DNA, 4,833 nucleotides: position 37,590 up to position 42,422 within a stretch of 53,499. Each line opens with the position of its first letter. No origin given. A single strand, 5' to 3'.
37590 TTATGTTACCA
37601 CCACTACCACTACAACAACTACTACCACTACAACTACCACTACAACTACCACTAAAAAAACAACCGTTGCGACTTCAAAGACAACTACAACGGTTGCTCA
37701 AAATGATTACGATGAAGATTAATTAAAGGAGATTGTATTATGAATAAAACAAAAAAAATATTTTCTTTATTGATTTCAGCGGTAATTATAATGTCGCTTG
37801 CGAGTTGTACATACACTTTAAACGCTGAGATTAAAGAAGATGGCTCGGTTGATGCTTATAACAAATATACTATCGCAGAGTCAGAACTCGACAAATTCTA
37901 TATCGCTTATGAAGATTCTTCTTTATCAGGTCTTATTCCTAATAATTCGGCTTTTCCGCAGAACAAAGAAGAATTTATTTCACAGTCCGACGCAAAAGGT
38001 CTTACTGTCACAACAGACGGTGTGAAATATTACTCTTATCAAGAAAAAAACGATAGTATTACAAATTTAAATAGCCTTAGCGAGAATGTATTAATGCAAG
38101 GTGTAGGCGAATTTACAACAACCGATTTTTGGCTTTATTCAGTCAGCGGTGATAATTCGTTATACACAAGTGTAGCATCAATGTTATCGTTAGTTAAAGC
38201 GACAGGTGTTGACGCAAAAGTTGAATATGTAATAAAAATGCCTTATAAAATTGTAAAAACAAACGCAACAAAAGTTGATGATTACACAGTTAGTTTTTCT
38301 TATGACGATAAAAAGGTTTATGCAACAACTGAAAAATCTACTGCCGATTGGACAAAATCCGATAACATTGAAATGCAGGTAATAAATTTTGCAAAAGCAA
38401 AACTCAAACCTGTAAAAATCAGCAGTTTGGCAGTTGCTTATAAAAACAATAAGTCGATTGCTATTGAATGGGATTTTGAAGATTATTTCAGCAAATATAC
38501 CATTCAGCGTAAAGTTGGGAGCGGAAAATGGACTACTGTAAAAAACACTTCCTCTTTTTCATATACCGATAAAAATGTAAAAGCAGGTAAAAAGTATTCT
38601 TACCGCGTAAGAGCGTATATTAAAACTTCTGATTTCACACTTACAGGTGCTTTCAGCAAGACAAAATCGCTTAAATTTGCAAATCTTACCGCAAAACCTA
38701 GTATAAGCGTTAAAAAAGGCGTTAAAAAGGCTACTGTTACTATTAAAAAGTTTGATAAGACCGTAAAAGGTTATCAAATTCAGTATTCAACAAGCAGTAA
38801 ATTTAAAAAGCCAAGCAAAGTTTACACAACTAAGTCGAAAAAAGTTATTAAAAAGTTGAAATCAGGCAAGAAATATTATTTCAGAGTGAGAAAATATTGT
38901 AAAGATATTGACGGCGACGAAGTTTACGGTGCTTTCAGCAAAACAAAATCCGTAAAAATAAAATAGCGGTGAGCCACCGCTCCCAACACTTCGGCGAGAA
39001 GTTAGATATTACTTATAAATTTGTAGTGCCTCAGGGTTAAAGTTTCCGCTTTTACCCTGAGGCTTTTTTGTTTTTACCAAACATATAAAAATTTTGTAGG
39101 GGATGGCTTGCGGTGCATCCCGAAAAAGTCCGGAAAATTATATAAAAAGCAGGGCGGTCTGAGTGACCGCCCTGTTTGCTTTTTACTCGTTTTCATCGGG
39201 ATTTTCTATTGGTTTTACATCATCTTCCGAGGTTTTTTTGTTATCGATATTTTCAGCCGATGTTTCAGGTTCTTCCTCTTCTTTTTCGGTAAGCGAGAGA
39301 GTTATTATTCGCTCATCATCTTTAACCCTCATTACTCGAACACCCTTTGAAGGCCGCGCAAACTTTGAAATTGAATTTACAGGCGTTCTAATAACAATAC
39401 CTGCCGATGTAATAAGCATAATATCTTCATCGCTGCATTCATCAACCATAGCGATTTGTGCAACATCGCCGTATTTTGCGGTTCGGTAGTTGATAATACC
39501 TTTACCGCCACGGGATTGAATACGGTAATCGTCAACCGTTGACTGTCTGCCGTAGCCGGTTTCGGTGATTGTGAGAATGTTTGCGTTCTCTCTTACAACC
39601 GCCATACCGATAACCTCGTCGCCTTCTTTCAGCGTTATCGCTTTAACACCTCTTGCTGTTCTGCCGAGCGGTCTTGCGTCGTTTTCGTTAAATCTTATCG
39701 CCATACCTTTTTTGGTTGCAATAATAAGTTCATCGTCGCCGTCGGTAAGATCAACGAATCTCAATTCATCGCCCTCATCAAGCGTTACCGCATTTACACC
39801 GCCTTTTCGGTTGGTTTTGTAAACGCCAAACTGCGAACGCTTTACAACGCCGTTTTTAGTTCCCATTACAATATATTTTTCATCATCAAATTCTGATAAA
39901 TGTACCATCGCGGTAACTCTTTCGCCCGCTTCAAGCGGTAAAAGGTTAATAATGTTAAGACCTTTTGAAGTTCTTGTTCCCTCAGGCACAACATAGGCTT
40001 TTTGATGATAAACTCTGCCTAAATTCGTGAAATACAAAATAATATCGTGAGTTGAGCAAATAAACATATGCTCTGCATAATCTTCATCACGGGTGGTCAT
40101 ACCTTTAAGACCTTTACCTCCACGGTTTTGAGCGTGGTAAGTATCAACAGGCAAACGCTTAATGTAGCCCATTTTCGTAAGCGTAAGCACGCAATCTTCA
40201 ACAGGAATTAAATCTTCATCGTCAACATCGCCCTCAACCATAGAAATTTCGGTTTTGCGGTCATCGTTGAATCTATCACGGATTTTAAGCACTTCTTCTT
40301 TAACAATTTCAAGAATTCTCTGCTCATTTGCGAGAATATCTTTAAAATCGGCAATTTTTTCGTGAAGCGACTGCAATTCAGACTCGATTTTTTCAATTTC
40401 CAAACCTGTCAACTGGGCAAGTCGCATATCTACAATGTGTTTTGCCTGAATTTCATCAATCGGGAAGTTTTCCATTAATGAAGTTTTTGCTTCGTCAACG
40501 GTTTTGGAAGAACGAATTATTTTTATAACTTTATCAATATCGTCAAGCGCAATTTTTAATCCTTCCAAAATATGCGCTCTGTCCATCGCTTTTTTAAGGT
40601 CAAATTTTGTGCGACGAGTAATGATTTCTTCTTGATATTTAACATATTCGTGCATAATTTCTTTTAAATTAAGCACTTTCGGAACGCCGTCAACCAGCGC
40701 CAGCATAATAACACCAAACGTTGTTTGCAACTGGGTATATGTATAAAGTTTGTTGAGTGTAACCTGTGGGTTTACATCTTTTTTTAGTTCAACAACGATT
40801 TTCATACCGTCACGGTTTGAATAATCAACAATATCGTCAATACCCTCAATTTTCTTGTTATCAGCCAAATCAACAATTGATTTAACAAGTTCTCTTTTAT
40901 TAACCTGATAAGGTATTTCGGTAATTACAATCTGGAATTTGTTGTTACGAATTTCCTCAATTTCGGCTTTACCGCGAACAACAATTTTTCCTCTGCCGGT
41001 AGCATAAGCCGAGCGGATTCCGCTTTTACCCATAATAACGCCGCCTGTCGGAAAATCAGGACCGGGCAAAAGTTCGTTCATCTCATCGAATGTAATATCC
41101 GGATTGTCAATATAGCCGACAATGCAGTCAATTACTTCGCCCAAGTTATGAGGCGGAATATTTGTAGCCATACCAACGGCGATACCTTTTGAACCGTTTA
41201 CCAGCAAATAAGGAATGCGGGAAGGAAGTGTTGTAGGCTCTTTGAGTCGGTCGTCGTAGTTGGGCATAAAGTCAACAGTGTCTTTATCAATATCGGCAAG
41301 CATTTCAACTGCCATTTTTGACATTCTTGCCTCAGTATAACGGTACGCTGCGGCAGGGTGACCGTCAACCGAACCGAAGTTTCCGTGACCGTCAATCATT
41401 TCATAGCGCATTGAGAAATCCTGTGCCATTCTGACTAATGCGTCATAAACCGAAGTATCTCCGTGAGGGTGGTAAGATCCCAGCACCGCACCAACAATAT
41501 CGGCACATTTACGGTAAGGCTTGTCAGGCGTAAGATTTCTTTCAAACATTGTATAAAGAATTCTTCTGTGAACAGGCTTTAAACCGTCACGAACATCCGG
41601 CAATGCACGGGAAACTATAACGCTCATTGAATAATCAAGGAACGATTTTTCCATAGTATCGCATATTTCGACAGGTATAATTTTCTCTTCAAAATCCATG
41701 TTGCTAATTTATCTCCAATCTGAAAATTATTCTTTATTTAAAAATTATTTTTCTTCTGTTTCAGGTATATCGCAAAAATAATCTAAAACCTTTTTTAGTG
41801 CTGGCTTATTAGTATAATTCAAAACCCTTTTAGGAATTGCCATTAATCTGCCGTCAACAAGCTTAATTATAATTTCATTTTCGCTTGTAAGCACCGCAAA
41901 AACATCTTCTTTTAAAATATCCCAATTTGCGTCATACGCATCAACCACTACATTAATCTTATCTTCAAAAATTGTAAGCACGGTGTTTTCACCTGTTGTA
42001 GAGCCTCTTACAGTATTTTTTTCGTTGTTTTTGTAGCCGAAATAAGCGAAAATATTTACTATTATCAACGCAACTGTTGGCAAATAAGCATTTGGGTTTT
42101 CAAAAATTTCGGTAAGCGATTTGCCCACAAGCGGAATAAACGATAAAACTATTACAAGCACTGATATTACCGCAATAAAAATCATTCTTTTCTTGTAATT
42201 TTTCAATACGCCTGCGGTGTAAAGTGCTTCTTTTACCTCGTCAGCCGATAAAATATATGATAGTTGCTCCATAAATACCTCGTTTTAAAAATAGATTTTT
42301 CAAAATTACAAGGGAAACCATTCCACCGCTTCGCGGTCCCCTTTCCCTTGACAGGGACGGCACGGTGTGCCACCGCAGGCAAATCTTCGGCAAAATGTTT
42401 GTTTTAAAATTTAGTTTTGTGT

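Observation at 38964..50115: Modular hairpin-rich repeat family fills every intergenic spacer of the origin gene cluster (gyrA ... dnaA/rpmH)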

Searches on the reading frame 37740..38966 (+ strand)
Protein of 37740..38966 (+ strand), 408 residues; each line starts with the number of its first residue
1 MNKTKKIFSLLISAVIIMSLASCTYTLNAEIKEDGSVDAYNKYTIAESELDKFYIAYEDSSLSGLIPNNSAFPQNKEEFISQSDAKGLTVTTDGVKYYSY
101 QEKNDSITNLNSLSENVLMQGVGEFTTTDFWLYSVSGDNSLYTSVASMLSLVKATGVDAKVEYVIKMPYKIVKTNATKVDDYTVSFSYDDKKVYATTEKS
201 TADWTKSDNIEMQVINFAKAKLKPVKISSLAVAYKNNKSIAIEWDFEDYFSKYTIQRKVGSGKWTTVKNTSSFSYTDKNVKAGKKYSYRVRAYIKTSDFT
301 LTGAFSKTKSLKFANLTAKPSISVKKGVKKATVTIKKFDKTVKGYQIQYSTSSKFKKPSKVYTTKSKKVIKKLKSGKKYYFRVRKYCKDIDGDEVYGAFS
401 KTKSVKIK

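Call 73: search_protein_families(library=pfam, proteins=[window:37740-38966:+], max_evalue=0.001)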
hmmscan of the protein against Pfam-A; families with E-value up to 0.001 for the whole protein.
window:37740-38966:+ (408 aa): 1 family
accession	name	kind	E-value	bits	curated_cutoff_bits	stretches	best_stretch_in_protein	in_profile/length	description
PF00041.27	fn3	-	7.3e-07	29.8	25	0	339-390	26-73/84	Fibronectin type III domain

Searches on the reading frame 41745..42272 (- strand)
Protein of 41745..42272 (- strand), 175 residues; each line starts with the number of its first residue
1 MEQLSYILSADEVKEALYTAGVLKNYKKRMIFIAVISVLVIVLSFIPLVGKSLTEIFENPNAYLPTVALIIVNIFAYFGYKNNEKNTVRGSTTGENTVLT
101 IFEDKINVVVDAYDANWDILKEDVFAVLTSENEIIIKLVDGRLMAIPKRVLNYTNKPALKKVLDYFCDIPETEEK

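Call 73: search_protein_families(library=pfam, proteins=[window:41745-42272:-], max_evalue=0.001)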
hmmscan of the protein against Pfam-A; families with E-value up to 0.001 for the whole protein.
window:41745-42272:- (175 aa): 0 families

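Call 79: find_related_loci(query=window:41745-42272:-, collection=metagenome_contigs, flank=3000)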
Query window:41745-42272:- (175 aa) in metagenome_contigs; peptide patterns used: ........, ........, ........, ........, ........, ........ (x = any residue, [..] = any of these).
272 stretches matched a pattern, but none encodes a relative of the query by tblastn (E <= 1e-3).
